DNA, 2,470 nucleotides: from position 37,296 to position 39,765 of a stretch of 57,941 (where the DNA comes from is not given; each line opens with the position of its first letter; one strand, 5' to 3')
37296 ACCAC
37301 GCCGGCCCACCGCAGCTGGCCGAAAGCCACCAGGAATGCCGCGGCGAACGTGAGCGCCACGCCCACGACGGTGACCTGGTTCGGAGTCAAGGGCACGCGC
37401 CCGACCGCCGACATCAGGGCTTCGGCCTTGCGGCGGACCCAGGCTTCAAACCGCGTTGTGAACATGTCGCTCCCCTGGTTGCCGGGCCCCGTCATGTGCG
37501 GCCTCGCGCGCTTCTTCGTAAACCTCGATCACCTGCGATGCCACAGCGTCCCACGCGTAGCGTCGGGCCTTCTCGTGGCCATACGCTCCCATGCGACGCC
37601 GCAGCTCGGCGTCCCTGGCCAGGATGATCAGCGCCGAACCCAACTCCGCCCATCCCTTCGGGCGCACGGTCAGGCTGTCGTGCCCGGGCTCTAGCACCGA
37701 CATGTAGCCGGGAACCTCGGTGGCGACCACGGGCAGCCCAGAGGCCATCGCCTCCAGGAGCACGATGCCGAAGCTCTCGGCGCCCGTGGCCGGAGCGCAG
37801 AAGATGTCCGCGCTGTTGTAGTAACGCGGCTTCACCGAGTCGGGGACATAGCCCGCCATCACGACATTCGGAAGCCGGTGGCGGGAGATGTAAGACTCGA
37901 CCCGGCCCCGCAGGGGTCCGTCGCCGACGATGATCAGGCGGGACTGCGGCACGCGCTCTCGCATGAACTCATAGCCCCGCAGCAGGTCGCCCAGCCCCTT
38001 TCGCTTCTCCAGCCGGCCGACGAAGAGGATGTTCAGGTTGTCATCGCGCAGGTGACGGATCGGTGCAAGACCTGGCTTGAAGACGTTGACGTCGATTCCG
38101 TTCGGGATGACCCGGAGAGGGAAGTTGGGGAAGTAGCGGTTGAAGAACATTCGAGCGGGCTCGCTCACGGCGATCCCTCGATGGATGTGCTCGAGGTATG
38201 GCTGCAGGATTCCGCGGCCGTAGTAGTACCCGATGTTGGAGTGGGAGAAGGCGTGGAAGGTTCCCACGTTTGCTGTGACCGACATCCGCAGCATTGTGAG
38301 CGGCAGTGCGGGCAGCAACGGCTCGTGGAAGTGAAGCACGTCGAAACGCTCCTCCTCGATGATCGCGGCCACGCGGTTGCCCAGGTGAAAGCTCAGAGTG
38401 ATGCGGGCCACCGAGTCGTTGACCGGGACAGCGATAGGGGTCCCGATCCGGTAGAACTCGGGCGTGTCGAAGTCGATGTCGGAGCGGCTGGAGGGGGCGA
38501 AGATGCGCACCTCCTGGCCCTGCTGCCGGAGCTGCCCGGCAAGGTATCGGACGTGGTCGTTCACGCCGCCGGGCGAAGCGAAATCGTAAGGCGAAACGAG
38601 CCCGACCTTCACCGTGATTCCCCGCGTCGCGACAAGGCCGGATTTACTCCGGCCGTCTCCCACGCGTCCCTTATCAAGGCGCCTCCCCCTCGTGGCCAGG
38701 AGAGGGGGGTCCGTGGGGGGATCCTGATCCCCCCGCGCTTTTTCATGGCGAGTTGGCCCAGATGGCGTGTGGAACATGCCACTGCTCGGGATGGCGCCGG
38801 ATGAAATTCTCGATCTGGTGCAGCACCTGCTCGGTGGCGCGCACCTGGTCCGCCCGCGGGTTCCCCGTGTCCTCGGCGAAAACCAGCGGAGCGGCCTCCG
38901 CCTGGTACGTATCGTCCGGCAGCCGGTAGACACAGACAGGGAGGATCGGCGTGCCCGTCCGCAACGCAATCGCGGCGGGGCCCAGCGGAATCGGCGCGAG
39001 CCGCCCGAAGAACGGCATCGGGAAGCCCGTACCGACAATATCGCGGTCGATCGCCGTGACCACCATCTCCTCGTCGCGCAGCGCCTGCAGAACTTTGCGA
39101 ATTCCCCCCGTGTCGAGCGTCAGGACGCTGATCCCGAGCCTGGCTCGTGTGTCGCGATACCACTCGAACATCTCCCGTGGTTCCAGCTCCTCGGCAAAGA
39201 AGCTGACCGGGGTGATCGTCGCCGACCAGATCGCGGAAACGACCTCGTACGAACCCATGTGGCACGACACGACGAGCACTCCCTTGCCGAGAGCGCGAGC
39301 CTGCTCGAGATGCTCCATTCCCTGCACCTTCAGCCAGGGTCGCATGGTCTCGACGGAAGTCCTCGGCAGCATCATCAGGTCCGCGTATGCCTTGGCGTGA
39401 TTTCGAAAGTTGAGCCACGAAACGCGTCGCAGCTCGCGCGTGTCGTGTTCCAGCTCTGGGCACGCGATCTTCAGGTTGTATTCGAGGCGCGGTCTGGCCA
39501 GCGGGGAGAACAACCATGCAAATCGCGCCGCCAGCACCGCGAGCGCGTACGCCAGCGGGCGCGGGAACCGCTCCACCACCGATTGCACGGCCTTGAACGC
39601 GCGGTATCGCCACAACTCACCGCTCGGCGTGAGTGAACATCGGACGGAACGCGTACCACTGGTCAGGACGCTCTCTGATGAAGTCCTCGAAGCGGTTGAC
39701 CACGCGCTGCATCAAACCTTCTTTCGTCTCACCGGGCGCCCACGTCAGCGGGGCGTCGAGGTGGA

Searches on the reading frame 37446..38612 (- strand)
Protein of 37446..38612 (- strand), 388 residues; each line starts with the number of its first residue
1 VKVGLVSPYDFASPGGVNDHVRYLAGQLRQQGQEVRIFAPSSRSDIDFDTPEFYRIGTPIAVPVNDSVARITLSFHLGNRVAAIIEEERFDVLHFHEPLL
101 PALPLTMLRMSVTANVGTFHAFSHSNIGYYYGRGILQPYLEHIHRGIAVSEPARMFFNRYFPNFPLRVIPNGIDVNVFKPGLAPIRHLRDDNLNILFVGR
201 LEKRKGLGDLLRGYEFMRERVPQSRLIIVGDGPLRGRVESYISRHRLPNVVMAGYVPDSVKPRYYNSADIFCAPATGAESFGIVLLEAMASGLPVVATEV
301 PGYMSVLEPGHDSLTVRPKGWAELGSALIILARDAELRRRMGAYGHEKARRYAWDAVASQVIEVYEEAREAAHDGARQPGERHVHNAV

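Call 61: search_protein_families(library=pfam, proteins=[window:37446-38612:-], max_evalue=0.001)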
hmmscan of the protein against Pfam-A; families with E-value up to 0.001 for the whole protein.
window:37446-38612:- (388 aa): 6 families
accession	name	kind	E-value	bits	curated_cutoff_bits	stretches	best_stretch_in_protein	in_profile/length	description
PF00534.26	Glycos_transf_1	-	2.6e-33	115.4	26.4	1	189-347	12-171/172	Glycosyl transferases group 1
PF13692.12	Glyco_trans_1_4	-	2.1e-30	106.3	27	1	194-334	3-142/142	Glycosyl transferases group 1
PF13439.12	Glyco_transf_4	-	2e-22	80.4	28.5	1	14-176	1-169/170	Glycosyltransferase Family 4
PF13579.12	Glyco_trans_4_4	-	4.1e-10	40.7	29.7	1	15-172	1-158/158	Glycosyl transferase 4-like domain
PF13524.12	Glyco_trans_1_2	-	8.6e-09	35.9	25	1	220-361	8-142/144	Glycosyl transferase-like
PF20706.3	GT4-conflict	-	6.6e-07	29.1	26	1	173-373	172-366/385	Family 4 Glycosyltransferase in conflict systems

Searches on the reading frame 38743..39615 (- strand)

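Call 61: search_protein_families(library=pfam, proteins=[window:38743-39615:-], max_evalue=0.001)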
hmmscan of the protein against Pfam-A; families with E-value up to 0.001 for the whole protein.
window:38743-39615:- (290 aa): 1 family
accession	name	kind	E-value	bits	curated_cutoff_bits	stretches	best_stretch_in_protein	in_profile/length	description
PF03279.18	Lip_A_acyltrans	-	1.9e-36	126.2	22.3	1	9-286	21-293/295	Bacterial lipid A biosynthesis acyltransferase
